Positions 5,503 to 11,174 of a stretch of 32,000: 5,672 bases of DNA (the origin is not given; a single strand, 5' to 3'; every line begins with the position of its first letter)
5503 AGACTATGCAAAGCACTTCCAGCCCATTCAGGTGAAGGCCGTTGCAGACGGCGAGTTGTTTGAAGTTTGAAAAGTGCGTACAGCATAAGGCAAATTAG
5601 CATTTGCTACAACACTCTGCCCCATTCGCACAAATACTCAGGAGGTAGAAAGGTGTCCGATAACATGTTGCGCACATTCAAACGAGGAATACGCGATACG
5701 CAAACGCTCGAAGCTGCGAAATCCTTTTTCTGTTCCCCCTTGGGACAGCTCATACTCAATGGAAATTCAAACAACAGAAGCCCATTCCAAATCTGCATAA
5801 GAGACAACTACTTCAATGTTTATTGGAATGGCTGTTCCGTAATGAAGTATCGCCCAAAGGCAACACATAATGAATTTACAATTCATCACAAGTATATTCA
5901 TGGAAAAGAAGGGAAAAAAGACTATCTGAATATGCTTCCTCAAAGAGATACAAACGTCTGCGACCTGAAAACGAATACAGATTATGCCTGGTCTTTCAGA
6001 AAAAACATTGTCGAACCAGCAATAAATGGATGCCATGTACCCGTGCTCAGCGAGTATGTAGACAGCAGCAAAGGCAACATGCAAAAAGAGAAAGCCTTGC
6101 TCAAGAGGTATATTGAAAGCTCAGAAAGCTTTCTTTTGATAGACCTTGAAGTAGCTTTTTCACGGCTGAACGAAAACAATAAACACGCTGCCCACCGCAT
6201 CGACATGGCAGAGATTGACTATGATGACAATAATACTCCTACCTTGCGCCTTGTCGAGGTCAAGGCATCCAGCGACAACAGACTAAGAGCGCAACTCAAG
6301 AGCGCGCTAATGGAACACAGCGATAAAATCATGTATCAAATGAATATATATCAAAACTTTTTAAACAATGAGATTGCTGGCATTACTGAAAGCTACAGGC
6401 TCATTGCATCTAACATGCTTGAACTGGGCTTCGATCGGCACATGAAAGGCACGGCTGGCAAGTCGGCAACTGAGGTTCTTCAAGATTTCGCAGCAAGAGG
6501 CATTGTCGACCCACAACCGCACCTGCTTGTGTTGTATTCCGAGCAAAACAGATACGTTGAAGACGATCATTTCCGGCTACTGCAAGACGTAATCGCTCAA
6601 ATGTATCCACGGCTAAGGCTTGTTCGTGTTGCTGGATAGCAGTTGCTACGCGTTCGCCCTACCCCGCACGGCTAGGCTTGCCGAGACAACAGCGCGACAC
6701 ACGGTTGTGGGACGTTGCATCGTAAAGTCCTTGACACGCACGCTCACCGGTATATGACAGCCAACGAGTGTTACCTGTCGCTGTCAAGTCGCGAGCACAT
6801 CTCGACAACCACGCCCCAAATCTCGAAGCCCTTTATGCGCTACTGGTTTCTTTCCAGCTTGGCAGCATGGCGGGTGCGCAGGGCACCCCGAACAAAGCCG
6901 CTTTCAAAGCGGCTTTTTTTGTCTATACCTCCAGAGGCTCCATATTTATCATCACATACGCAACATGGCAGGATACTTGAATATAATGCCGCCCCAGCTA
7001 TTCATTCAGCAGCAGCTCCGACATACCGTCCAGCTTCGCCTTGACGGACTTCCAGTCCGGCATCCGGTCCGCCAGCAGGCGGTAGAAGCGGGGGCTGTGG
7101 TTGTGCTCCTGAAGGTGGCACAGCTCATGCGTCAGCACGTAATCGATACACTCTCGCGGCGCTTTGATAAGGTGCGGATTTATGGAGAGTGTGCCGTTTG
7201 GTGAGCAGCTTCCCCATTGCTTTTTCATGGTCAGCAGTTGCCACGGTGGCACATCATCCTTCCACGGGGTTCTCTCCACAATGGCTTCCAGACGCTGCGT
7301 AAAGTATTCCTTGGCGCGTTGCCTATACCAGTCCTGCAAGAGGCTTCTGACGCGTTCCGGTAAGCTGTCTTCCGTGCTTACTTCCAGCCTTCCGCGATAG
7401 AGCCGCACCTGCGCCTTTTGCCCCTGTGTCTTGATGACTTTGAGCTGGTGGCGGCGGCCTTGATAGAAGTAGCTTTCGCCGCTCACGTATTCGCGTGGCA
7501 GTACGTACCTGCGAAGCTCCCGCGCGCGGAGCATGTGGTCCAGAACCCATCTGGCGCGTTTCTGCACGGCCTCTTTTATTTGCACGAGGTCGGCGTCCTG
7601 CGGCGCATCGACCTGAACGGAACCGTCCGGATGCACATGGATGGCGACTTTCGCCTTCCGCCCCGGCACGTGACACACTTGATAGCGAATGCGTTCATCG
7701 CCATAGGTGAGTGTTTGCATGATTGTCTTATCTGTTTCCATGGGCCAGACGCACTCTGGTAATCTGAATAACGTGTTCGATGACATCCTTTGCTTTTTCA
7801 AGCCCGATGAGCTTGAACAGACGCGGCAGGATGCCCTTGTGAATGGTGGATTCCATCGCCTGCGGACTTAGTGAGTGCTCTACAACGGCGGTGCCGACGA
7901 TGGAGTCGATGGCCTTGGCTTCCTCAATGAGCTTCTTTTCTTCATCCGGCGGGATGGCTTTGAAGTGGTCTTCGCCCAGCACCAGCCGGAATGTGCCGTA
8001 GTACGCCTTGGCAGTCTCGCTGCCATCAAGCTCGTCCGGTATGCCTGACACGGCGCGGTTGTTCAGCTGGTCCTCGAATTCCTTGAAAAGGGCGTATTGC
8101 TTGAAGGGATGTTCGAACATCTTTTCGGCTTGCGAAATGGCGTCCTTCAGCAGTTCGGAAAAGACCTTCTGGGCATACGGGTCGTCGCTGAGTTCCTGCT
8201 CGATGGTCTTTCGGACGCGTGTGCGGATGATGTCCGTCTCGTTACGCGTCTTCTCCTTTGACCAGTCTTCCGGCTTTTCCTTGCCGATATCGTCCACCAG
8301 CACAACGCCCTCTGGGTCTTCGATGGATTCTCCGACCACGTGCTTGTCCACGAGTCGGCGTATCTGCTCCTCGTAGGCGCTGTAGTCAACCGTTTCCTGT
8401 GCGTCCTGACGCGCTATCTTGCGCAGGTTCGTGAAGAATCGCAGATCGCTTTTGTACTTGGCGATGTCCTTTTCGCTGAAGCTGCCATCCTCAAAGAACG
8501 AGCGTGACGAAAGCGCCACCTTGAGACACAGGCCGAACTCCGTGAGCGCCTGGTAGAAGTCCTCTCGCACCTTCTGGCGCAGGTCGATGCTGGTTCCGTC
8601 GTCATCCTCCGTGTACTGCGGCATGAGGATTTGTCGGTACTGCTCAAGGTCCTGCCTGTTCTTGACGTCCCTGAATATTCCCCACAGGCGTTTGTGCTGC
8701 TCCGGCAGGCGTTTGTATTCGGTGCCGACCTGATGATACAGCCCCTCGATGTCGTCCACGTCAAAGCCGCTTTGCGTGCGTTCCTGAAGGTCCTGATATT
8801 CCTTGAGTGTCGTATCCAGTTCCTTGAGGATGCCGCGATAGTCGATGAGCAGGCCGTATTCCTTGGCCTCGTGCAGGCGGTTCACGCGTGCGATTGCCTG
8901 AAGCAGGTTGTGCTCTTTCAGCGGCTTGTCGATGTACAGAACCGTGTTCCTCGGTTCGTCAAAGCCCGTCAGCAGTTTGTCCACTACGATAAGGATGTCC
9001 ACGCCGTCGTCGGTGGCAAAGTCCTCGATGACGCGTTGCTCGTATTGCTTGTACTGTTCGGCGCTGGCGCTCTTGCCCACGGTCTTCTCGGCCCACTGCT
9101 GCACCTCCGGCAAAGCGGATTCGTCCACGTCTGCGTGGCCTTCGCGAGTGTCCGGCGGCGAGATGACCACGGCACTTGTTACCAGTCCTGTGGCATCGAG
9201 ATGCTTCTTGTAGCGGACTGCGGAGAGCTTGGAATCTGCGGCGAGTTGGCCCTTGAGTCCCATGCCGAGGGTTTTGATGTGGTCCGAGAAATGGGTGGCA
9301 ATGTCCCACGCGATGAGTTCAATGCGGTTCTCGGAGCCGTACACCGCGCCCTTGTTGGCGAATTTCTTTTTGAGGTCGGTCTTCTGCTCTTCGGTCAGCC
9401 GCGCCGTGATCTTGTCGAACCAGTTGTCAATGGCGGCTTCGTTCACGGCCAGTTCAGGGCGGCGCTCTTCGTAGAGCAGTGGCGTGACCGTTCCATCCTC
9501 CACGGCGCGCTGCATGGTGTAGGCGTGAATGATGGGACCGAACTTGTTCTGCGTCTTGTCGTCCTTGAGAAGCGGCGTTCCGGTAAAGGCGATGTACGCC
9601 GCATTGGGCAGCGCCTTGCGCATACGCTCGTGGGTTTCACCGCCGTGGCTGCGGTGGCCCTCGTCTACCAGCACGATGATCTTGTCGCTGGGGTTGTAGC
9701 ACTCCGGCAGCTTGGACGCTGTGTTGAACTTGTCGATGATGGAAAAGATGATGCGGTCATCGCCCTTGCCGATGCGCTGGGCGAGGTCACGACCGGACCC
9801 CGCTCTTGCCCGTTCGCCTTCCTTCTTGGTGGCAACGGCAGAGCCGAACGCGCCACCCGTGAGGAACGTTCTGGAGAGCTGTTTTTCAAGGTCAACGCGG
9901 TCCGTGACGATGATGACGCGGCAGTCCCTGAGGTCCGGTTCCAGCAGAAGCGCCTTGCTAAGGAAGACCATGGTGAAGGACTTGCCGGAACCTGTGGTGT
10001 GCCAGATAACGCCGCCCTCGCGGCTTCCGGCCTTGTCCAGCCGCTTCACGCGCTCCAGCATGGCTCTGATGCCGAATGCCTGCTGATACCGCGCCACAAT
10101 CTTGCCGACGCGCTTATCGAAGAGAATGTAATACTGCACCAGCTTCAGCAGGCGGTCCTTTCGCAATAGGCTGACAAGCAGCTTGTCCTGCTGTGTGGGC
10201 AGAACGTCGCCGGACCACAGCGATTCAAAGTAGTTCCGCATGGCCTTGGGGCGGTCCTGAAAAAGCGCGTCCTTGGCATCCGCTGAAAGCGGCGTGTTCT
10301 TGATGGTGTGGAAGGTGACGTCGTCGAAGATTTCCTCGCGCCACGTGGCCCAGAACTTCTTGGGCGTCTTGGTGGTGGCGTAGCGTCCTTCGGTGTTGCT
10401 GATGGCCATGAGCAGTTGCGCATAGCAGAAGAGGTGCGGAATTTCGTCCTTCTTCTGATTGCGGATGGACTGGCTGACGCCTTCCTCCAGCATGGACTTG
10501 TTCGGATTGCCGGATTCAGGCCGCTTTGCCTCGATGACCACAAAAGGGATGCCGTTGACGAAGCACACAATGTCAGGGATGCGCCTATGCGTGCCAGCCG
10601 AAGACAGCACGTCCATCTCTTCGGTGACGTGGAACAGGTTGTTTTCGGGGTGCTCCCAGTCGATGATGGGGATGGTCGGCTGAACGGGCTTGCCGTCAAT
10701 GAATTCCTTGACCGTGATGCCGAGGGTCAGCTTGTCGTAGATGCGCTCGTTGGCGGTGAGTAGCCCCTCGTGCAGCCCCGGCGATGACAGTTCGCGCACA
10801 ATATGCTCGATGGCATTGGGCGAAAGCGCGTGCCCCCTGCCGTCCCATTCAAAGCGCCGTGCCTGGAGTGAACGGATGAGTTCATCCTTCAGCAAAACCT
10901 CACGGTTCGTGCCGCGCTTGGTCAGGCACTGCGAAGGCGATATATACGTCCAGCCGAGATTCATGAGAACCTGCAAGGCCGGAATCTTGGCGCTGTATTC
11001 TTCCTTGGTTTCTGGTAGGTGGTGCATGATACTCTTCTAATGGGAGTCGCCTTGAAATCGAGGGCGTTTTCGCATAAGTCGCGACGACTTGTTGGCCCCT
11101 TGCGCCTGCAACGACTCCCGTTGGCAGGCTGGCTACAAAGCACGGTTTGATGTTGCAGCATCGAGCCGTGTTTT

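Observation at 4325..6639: Beta-CASP MBL nuclease plus an unrecognised PD-(D/E)xK-like protein: candidate two-gene defence system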

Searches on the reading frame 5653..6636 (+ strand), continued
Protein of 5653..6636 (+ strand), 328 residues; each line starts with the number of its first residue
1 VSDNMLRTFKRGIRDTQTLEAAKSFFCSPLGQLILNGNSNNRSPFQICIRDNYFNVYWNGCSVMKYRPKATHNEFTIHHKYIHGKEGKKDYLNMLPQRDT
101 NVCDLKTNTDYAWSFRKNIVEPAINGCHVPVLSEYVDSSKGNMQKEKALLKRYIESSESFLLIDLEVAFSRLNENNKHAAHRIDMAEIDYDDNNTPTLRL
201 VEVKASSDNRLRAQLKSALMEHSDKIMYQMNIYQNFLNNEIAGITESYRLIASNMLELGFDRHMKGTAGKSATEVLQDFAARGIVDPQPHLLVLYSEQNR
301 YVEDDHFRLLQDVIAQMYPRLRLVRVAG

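Call 76: search_protein_families(library=padloc, alignment_id=A5, max_evalue=0.00001)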
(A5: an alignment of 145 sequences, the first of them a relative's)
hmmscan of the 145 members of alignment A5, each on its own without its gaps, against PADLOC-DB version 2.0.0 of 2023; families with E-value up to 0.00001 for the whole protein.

A. member 1, L001:17-3142:+ (1042 aa): 0 families

B. families by the number of members that match (of 145 scanned): 141 families (the first 25 are shown)
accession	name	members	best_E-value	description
PDLC01457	WYL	6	1.4e-33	"CAS-I,CAS-II,CAS-III,CAS-IV,CAS-V,CAS-VI; associated_signaling"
PDLC01652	WYL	6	1.3e-32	"CAS-I,CAS-II,CAS-III,CAS-IV,CAS-V,CAS-VI; associated_signaling"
PDLC01766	Cas3c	5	1.2e-20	-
PDLC02196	IetA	4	1.5e-34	-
PDLC02195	IetA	4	3.5e-29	-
PDLC04232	IetA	4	1.2e-26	-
PDLC04231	IetA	4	2.7e-18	-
PDLC00914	TRIP13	4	1.7e-16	TRIP13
PDLC04140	mad8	4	3.7e-13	mads_8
PDLC00915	TRIP13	4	3e-10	TRIP13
PDLC05027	PDC-S48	2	2.1e-31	-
PDLC01247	DEDDh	2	3.4e-29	"CAS-I,CAS-II,CAS-III,CAS-IV,CAS-V,CAS-VI; associated"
PDLC05028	PDC-S48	2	2e-18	-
PDLC03838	DolB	2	1e-11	-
PDLC02707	PbeA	2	1e-11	PbeA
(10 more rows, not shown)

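Call 78: find_encoding_contigs(protein=P0001, flank=10000, max_places=3)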
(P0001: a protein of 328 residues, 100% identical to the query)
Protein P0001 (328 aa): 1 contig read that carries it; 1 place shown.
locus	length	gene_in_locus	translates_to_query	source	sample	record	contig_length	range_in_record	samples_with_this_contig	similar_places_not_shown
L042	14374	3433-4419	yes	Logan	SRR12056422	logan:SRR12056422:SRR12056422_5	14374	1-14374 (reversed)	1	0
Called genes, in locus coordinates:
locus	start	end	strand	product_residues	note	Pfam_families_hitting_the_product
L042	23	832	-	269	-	-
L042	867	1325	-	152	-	-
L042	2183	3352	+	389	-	PF00753:Lactamase_B (weak), PF12706:Lactamase_B_2, PF23023:Anti-Pycsar_Apyc1 (faint), PF07521:RMMBL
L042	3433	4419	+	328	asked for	-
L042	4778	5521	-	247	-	PF01863:YgjP-like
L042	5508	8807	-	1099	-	PF04313:HSDR_N, PF04851:ResIII, PF18766:SWI2_SNF2, PF22679:T1R_D3-like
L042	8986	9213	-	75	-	PF09954:DUF2188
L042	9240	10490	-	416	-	PF01420:Methylase_S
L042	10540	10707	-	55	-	-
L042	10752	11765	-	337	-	PF13310:Virulence_RhuM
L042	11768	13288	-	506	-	PF12161:HsdM_N, PF02384:N6_Mtase, PF07669:Eco57I (faint)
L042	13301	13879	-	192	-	-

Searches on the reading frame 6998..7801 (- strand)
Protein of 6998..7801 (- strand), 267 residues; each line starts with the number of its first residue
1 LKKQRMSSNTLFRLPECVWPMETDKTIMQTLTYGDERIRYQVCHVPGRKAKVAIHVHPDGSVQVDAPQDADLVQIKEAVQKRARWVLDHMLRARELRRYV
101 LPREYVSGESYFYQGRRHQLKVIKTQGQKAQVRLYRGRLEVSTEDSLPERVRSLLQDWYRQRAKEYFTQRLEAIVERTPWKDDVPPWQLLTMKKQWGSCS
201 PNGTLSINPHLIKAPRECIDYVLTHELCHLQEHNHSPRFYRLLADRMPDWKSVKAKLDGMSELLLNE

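Call 3: search_protein_families(library=pfam, proteins=[window:6998-7801:-], max_evalue=1)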
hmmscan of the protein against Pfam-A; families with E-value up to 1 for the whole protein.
window:6998-7801:- (267 aa): 5 families
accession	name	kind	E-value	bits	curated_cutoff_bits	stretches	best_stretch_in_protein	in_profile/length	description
PF01863.23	YgjP-like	-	1e-62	212.3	26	1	51-258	2-205/207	YgjP-like, metallopeptidase domain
PF10263.15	SprT-like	-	0.00038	20.7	25.6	1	190-231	27-73/108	SprT-like family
PF08325.16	WLM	-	0.0017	18.9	26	1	215-244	79-108/190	WLM domain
PF12388.14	Peptidase_M57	-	0.18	11.9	21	1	200-240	114-154/212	Dual-action HEIGH metallo-peptidase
PF16091.10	DUF4820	-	0.18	11.6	27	1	111-155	96-141/227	Domain of unknown function (DUF4820)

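Call 4: search_protein_families(library=padloc, proteins=[window:6998-7801:-], max_evalue=1)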
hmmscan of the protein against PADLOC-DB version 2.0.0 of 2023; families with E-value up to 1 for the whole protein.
window:6998-7801:- (267 aa): 0 families

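Call 5: search_protein_families(library=ncbifam, proteins=[window:6998-7801:-], max_evalue=1)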
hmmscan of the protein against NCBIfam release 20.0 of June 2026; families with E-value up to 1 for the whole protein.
window:6998-7801:- (267 aa): 0 families

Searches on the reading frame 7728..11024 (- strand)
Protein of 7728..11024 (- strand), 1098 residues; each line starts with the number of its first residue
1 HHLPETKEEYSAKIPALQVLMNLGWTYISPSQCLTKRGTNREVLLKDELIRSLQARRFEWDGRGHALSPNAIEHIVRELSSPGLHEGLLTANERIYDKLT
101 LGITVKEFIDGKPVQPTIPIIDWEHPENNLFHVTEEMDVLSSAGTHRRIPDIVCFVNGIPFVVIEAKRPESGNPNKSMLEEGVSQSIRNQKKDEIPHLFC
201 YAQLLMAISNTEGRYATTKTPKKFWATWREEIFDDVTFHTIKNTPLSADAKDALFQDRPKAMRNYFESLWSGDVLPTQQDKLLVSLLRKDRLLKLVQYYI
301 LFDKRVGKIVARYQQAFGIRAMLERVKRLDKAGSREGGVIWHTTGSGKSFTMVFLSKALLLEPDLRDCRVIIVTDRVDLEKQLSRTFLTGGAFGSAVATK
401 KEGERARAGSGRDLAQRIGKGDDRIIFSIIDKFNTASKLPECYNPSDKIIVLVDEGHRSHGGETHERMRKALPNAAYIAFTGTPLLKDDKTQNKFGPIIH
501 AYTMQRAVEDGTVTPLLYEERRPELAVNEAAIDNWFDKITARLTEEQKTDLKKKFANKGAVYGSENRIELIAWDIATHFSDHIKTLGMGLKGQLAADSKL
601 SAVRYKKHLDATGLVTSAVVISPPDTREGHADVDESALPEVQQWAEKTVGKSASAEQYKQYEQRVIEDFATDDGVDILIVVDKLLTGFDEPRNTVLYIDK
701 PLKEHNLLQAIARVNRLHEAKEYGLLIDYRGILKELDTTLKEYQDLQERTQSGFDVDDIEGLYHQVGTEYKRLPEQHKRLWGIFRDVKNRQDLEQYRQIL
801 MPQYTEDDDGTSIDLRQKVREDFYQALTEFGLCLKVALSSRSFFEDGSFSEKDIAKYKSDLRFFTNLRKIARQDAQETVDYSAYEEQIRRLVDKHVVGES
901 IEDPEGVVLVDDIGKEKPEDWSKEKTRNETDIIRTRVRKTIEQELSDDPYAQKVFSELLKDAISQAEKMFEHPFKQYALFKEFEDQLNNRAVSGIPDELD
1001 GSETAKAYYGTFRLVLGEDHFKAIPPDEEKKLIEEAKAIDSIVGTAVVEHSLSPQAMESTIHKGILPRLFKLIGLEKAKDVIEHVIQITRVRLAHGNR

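Call 79: list_cluster_members(proteins=[P0001, P0011, window:7728-11024:-, window:27329-29110:-, window:24775-26424:-])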
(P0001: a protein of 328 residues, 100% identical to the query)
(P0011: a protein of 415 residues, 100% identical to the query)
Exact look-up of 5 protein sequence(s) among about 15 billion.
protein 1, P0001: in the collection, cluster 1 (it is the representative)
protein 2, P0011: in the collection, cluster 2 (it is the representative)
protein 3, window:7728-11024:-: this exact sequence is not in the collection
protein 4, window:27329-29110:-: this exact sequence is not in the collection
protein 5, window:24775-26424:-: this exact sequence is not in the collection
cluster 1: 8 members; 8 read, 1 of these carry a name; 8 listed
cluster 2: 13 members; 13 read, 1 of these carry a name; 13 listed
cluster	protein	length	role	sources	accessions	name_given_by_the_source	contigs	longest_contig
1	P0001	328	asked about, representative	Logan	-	-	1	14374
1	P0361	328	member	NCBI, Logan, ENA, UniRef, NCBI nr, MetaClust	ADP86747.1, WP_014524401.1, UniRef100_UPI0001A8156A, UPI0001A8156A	hypothetical protein [Nitratidesulfovibrio vulgaris] | hypothetical protein n=1 Tax=Nitratidesulfovibrio vulgaris TaxID=881 RepID=UPI0001A8156A | status=active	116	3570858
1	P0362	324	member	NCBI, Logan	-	-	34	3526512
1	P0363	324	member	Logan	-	-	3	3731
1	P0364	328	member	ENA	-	-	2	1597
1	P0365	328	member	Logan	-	-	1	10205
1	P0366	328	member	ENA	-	-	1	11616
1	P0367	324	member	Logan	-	-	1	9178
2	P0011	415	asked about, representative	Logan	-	-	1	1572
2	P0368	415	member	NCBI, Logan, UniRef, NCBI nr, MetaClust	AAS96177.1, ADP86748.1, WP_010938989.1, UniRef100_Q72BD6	MBL fold metallo-hydrolase [Nitratidesulfovibrio vulgaris] | Metallo-beta-lactamase family protein n=1 Tax=Nitratidesulfovibrio vulgaris (strain ATCC ... | status=active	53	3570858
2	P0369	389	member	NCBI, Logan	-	-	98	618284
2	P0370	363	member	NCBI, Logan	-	-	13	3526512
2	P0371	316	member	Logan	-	-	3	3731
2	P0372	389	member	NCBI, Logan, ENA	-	-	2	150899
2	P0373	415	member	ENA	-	-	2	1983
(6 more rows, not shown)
